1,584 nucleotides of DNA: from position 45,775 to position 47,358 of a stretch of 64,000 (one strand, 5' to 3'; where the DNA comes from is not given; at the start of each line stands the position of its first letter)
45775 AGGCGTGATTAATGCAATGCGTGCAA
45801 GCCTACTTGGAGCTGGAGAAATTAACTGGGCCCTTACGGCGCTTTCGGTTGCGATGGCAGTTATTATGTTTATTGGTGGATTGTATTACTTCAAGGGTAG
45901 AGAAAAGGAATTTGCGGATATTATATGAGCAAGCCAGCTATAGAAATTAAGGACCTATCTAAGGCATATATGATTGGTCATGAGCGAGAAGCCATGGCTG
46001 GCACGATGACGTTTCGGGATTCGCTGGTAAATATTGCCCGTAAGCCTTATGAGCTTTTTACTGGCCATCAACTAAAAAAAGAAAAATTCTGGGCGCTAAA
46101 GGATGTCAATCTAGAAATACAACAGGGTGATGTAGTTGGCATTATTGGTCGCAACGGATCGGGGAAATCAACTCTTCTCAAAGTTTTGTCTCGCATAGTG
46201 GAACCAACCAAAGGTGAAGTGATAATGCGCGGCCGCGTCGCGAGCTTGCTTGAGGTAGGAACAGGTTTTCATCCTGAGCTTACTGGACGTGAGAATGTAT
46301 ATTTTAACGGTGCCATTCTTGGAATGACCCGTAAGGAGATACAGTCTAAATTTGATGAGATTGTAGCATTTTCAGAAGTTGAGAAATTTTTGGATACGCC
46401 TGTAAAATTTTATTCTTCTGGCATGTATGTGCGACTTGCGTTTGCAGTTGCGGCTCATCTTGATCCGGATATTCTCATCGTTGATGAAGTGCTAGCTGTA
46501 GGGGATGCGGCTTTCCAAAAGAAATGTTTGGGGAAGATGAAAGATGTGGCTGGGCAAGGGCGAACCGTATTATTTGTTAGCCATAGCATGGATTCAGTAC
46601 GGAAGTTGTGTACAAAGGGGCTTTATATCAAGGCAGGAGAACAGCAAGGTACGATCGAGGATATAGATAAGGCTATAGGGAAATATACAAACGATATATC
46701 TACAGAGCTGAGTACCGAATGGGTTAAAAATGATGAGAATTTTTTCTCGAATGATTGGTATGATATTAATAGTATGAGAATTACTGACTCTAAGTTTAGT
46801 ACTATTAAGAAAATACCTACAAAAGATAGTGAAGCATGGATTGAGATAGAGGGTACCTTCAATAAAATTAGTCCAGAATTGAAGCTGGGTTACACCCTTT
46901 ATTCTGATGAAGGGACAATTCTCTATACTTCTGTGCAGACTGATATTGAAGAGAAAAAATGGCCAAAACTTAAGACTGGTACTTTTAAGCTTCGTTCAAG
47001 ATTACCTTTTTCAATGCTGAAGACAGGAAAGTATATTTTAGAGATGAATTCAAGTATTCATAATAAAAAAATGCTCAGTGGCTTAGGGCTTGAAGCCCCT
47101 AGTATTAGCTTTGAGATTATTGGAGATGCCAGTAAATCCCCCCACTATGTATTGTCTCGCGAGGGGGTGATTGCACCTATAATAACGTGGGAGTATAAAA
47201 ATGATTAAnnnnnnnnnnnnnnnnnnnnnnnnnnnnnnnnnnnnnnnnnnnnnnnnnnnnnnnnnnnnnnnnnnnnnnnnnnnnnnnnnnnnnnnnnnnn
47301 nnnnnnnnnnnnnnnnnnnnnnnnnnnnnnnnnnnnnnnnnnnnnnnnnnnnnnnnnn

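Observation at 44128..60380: A ~16 kb fucosylated, methylated and acetylated glycan locus exported by a Wzm/Wzt ABC system, with a probable chain-terminating methyl cap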

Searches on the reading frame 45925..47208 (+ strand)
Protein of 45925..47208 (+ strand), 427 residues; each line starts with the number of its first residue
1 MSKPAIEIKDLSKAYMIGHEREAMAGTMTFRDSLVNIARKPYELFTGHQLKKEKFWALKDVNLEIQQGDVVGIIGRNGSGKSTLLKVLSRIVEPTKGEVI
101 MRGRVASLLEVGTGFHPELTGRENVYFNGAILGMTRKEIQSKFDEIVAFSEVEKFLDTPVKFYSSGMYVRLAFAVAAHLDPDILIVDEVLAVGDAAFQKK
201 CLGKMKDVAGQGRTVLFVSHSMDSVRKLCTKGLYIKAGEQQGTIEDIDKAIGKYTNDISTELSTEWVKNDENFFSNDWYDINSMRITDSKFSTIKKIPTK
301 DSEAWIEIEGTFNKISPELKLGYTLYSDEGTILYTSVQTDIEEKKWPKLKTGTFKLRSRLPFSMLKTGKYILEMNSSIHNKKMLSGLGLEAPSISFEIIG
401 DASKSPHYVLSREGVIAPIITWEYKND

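Call 3: search_protein_families(library=pfam, proteins=[window:45925-47208:+], max_evalue=0.01)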
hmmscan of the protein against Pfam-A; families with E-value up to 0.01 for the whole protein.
window:45925-47208:+ (427 aa): 6 families
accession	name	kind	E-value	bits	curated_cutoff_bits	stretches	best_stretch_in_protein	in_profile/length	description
PF00005.33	ABC_tran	-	2.4e-22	80.4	25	1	58-189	1-135/137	ABC transporter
PF13304.12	AAA_21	-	3.7e-06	27.7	27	1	71-146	2-63/304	AAA domain, putative AbiEii toxin, Type IV TA system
PF13555.12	AAA_29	-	0.00014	22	27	1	61-96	15-50/61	P-loop containing region of AAA domain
PF14524.12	Wzt_C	-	0.00016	22.1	30.4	1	280-373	11-102/143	Wzt C-terminal domain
PF13175.12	AAA_15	-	0.00021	21.5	32.1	1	56-93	12-48/374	AAA ATPase domain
PF13476.12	AAA_23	-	0.0014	19.7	27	1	58-88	10-39/201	AAA domain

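Call 8: search_protein_families(library=ncbifam, proteins=[window:45925-47208:+], max_evalue=0.001)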
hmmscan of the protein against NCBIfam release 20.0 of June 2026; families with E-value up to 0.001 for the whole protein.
window:45925-47208:+ (427 aa): 181 families (the best 25 are shown)
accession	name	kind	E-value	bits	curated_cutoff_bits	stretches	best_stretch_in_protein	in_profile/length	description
NF010065.0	PRK13545.1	equivalog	5.7e-61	206.8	538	1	50-256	32-236/549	teichoic acids export protein ATP-binding subunit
NF050108.1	galactan_ABC_ATP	equivalog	1.7e-56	191.1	400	1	57-247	44-236/244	galactan export ABC transporter ATP-binding subunit Wzt/RfbE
NF010066.0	PRK13546.1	equivalog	3.7e-55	187.1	320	1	51-258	33-241/264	teichoic acids export ABC transporter ATP-binding subunit TagH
TIGR01188.1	drrA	subfamily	1.3e-31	110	312.45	1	53-263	4-227/302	daunorubicin resistance ABC transporter, ATP-binding protein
TIGR04521.1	ECF_ATPase_2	equivalog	5.6e-28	97.8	330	2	54-105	17-68/279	energy-coupling factor transporter ATPase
TIGR04520.1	ECF_ATPase_1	equivalog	7.7e-25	87.8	315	2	50-104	10-64/269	energy-coupling factor transporter ATPase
TIGR01166.1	cbiO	subfamily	8.2e-25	87.4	211.8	2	57-104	7-54/190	cobalt ABC transporter, ATP-binding protein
TIGR01186.1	proV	subfamily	2.1e-24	86.3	326.6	1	57-247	8-217/363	betaine/proline/choline family ABC transporter ATP-binding protein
NF010060.0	PRK13537.1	equivalog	2.7e-22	79.1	521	1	58-239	31-223/314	nodulation factor ABC transporter ATP-binding protein NodI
NF040933.2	ABC_arch_GlcV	equivalog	1.5e-21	76.6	450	1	50-262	14-238/357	glucose ABC transporter ATP-binding protein GlcV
TIGR00968.1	3a0106s01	subfamily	1.6e-21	76.9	342.75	1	54-250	12-215/237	sulfate ABC transporter ATP-binding protein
NF010158.0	PRK13637.1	equivalog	2.3e-21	76.2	390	2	57-103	22-68/287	energy-coupling factor transporter ATPase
TIGR03740.1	galliderm_ABC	subfamily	3.4e-21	75.9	309.75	1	55-238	13-200/223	lantibiotic protection ABC transporter ATP-binding subunit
TIGR02314.1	ABC_MetN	equivalog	5.1e-21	75.1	499.7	1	52-247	15-228/343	methionine ABC transporter ATP-binding protein MetN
TIGR02673.1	FtsE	equivalog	8.8e-21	74.6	264.85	2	53-105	13-65/214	cell division ATP-binding protein FtsE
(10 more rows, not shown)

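Call 9: find_encoding_contigs(protein=window:45925-47208:+, flank=10000, max_places=4)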
Protein window:45925-47208:+ (427 aa): 4 contigs read that carry it; 2 places shown.
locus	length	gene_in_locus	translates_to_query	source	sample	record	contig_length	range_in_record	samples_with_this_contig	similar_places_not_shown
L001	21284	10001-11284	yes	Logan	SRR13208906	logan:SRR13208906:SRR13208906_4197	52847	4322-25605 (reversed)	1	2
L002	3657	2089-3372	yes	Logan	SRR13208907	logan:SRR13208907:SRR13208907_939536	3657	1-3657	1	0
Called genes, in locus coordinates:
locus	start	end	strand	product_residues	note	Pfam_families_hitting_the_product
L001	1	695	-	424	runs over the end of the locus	PF13660:DUF4147, PF05161:MOFRL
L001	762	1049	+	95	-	PF14242:DUF4342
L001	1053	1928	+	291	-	PF00005:ABC_tran, PF13304:AAA_21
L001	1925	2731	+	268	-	PF12679:ABC2_membrane_2, PF10920:DUF2705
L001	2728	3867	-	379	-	PF03729:DUF308 (faint), PF04970:LRAT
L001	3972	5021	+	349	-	PF06197:DUF998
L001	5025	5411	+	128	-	-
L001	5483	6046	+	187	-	-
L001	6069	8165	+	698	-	-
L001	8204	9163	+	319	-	PF01073:3Beta_HSD (faint), PF01370:Epimerase, PF04321:RmlD_sub_bind (weak), PF16363:GDP_Man_Dehyd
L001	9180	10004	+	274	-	PF01061:ABC2_membrane, PF12698:ABC2_membrane_3 (weak)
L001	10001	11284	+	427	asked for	PF00005:ABC_tran, PF13304:AAA_21 (weak)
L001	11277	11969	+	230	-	PF05050:Methyltransf_21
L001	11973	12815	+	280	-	-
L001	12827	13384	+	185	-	PF00132:Hexapep, PF14602:Hexapep_2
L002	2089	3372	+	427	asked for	PF00005:ABC_tran, PF13304:AAA_21 (weak)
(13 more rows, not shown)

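Call 15: find_homologous_proteins(query=window:45925-47205:+, max_evalue=0.00001)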
Query window:45925-47205:+ (427 aa): 8000 proteins with E <= 0.00001 among 8000 candidates; the best 120 are listed.
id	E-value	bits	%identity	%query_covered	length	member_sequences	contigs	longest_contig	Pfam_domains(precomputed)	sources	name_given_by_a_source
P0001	4.1e-190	650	68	99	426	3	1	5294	PF14524.13,PF00005.34,PF13304.13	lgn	-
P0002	1.4e-185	635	68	100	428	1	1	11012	PF00005.34,PF13304.13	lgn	-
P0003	6.1e-175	600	64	100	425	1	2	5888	PF00005.34,PF13304.13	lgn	-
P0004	2.7e-173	595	67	99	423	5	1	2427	PF00005.34,PF13304.13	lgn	-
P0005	2.2e-167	575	65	98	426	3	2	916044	PF14524.13,PF00005.34,PF13304.13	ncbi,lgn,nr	ncbi:ATP-binding cassette domain-containing protein [bacterium]|nr:MAG: ATP-binding cassette domain-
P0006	1.0e-166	573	65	99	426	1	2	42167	PF00005.34,PF13304.13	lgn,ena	-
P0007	1.3e-166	573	65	100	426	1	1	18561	PF14524.13,PF00005.34,PF13304.13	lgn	-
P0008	7.6e-165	567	63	99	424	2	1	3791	PF14524.13,PF00005.34,PF13304.13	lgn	-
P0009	1.1e-162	560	65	99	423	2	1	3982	PF00005.34,PF13304.13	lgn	-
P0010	4.0e-161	555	66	100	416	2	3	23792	PF00005.34,PF13304.13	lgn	-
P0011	1.5e-159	550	63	99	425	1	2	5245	PF14524.13,PF00005.34,PF13304.13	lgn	-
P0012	9.7e-159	547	63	100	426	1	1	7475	PF00005.34,PF13304.13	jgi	-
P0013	2.8e-158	545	64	99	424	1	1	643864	PF00005.34,PF13304.13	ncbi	ncbi:MAG: ABC transporter ATP-binding protein [Candidatus Saccharibacteria bacterium]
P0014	3.6e-153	529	60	100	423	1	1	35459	PF00005.34,PF13555.13,PF13304.13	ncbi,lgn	-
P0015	1.1e-152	527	57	99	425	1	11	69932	PF00005.34,PF13175.13,PF13304.13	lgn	-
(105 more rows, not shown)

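Call 17: search_solved_structures(query=window:45925-47205:+, max_evalue=1e-20, show_alignments=0)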
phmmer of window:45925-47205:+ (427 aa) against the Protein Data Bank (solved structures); distinct sequences matched with E-value up to 1e-20: 53.
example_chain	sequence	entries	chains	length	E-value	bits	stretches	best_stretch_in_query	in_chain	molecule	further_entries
8dku_A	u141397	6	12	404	5.1e-66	226.6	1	52-374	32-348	ABC transporter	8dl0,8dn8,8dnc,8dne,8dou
7k2t_A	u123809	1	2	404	1.3e-65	225.3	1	52-374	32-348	ABC transporter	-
6amx_A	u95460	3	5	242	1.4e-63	218.6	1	52-251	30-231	ABC transporter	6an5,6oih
6m96_A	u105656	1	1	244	3.8e-63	217.2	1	52-251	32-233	ABC transporter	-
6jbh_A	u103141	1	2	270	6.4e-54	186.8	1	53-252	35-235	TarH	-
7dd0_A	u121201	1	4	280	2.3e-53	184.9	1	51-241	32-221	Teichoic acids export ATP-binding protein TagH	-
9qfx_C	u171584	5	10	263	1.3e-49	172.6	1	56-251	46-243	ABC transporter ATP-binding protein | Probable o-antigen/lipopolysaccharide transport ATP-binding protein ABC transporter RfbE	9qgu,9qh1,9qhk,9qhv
9qhw_C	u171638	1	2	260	1.4e-49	172.5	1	56-251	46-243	ABC transporter ATP-binding protein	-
9cfl_B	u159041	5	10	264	2.9e-49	171.5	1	46-261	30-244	Teichoic acids export ATP-binding protein TagH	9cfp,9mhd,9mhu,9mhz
9qhj_C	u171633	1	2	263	3.5e-49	171.2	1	56-251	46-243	Probable o-antigen/lipopolysaccharide transport ATP-binding protein ABC transporter RfbE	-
9qhx_C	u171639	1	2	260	3.5e-49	171.2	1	56-251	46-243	ABC transporter ATP-binding protein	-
8tsi_A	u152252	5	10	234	4.3e-33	118.2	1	57-269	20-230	ABC transporter ATP-binding protein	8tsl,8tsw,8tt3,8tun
8tsh_A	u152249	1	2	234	1.1e-32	116.8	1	57-269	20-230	ABC transporter ATP-binding protein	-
7w01_A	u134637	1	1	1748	5.8e-24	88.1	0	56-239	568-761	Phospholipid-transporting ATPase ABCA3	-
8gmg_A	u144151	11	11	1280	6.9e-24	87.9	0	54-302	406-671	ATP-dependent translocase ABCB1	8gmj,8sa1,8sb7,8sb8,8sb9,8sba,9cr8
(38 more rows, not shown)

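Call 22: list_cluster_members(proteins=[P0121, window:45925-47205:+, window:57827-59215:+, window:41963-44086:+, window:49972-50805:+])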
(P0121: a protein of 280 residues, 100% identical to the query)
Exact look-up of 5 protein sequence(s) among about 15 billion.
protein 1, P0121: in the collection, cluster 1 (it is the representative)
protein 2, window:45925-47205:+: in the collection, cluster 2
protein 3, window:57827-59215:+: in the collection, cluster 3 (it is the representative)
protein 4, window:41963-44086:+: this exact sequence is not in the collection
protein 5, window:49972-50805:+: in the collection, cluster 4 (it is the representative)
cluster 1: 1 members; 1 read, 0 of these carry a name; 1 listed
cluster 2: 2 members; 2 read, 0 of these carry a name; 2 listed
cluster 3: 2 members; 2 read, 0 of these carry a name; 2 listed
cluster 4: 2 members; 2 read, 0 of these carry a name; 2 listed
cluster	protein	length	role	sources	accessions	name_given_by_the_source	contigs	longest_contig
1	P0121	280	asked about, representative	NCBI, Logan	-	-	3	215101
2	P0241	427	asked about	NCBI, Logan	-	-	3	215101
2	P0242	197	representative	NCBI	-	-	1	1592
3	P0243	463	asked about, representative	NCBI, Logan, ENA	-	-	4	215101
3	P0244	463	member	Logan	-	-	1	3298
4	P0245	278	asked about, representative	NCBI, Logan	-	-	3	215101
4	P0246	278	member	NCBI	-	-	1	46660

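Call 35: find_encoding_contigs(protein=P0013, flank=10000, max_places=2)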
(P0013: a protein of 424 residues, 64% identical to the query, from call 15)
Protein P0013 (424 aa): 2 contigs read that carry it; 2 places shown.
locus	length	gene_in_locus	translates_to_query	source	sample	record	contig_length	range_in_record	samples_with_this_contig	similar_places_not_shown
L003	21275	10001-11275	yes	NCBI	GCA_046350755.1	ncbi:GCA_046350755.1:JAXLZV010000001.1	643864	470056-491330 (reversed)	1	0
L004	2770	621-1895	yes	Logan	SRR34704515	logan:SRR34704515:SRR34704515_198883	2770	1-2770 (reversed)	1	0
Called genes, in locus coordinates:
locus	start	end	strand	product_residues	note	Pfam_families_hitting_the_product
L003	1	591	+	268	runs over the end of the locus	PF12679:ABC2_membrane_2, PF10920:DUF2705 (weak), PF12698:ABC2_membrane_3 (weak), PF13346:ABC2_membrane_5 (weak)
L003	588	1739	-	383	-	PF03729:DUF308 (faint), PF04970:LRAT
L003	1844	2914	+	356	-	PF06197:DUF998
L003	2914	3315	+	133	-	-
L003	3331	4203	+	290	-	PF00483:NTP_transferase, PF12804:NTP_transf_3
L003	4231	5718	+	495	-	PF13231:PMT_2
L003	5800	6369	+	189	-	-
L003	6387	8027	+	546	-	PF18885:DUF5648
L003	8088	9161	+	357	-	PF01370:Epimerase, PF16363:GDP_Man_Dehyd (faint), PF01370:Epimerase (weak)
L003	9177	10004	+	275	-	PF01061:ABC2_membrane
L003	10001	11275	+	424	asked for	PF00005:ABC_tran, PF13304:AAA_21 (faint)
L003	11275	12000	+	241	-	PF05050:Methyltransf_21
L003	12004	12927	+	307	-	-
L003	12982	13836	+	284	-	PF00535:Glycos_transf_2, PF10111:Glyco_tranf_2_2, PF13641:Glyco_tranf_2_3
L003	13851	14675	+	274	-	PF01531:Glyco_transf_11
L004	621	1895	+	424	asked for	PF00005:ABC_tran, PF13304:AAA_21 (faint)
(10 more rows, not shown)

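Call 36: find_encoding_contigs(protein=P0005, flank=10000, max_places=2)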
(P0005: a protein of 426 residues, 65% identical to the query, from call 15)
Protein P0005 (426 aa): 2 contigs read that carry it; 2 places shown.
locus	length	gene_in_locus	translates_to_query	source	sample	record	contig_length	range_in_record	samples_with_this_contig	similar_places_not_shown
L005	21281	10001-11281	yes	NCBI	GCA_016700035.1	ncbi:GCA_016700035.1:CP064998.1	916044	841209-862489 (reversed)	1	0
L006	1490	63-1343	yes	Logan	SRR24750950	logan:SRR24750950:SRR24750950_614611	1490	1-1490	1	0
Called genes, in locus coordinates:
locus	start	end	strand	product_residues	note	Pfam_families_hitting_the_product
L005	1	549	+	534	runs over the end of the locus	PF07690:MFS_1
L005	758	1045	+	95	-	PF14242:DUF4342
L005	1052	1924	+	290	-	PF13476:AAA_23 (weak), PF00005:ABC_tran, PF13304:AAA_21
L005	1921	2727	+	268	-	PF12679:ABC2_membrane_2, PF10920:DUF2705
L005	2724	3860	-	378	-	PF03729:DUF308 (weak), PF04970:LRAT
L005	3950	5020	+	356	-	PF06197:DUF998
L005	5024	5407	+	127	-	-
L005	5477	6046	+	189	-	PF10648:Gmad2 (faint)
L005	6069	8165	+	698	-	-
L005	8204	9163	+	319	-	PF01073:3Beta_HSD (faint), PF01370:Epimerase, PF04321:RmlD_sub_bind (weak), PF16363:GDP_Man_Dehyd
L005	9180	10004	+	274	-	PF01061:ABC2_membrane, PF12698:ABC2_membrane_3 (weak)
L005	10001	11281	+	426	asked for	PF00005:ABC_tran, PF13304:AAA_21 (weak), PF14524:Wzt_C (weak)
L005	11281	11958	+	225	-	PF13489:Methyltransf_23 (weak), PF08241:Methyltransf_11, PF01209:Ubie_methyltran (weak), PF13649:Methyltransf_25, PF13847:Methyltransf_31 (weak)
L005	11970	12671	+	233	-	PF03269:DUF268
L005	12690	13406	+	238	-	PF13489:Methyltransf_23, PF13847:Methyltransf_31, PF08241:Methyltransf_11, PF08242:Methyltransf_12 (weak), PF13649:Methyltransf_25, PF20922:Anamorsin_N (weak)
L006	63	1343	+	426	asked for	PF00005:ABC_tran, PF13304:AAA_21 (weak), PF14524:Wzt_C (weak)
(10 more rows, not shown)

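Call 62: find_encoding_contigs(protein=P0002, flank=10000, max_places=1)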
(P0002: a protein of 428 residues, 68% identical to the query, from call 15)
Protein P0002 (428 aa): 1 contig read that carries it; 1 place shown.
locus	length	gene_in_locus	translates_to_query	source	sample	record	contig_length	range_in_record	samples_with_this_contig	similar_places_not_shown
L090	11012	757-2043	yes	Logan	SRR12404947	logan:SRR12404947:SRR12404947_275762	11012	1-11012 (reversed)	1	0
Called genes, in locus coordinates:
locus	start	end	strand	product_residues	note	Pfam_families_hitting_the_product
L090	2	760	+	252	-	?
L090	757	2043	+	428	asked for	PF00005:ABC_tran, PF13304:AAA_21 (weak)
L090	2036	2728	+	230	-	PF05050:Methyltransf_21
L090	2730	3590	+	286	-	PF00852:Glyco_transf_10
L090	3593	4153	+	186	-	PF00132:Hexapep, PF14602:Hexapep_2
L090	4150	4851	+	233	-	PF05050:Methyltransf_21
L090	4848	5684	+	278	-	PF01531:Glyco_transf_11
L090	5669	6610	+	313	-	PF00535:Glycos_transf_2, PF10111:Glyco_tranf_2_2, PF13641:Glyco_tranf_2_3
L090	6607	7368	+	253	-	PF00535:Glycos_transf_2, PF10111:Glyco_tranf_2_2, PF13641:Glyco_tranf_2_3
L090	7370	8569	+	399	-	-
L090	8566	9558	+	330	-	PF00535:Glycos_transf_2, PF13641:Glyco_tranf_2_3, PF13632:Glyco_trans_2_3 (weak)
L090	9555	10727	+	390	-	PF20706:GT4-conflict (weak), PF00534:Glycos_transf_1, PF13692:Glyco_trans_1_4, PF13524:Glyco_trans_1_2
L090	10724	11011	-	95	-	?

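Call 63: find_encoding_contigs(protein=P0003, flank=10000, max_places=1)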
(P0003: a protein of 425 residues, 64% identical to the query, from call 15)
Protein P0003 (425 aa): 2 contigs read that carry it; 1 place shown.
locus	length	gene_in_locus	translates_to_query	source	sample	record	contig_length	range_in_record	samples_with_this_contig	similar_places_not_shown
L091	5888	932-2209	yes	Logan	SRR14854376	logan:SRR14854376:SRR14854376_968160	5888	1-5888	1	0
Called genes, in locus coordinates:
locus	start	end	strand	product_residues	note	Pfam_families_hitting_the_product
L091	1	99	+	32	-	?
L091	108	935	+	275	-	PF01061:ABC2_membrane, PF12698:ABC2_membrane_3 (weak)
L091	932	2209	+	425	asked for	PF00005:ABC_tran, PF13304:AAA_21 (weak)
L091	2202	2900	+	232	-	PF05050:Methyltransf_21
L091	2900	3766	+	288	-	PF00852:Glyco_transf_10 (weak)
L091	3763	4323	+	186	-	PF00132:Hexapep, PF14602:Hexapep_2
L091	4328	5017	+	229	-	PF05050:Methyltransf_21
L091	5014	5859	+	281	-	PF01531:Glyco_transf_11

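Call 64: find_encoding_contigs(protein=P0001, flank=10000, max_places=1)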
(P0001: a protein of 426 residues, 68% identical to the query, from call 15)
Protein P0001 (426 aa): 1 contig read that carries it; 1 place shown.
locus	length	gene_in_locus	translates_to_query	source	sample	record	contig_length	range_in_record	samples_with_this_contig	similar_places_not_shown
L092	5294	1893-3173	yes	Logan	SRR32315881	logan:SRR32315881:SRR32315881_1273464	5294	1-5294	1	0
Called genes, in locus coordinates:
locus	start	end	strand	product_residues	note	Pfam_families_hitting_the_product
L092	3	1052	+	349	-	?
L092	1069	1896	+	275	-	PF01061:ABC2_membrane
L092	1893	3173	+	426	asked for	PF00005:ABC_tran, PF13304:AAA_21 (faint), PF14524:Wzt_C (weak)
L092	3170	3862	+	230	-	PF05050:Methyltransf_21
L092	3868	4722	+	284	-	PF00852:Glyco_transf_10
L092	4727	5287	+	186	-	PF00132:Hexapep, PF14602:Hexapep_2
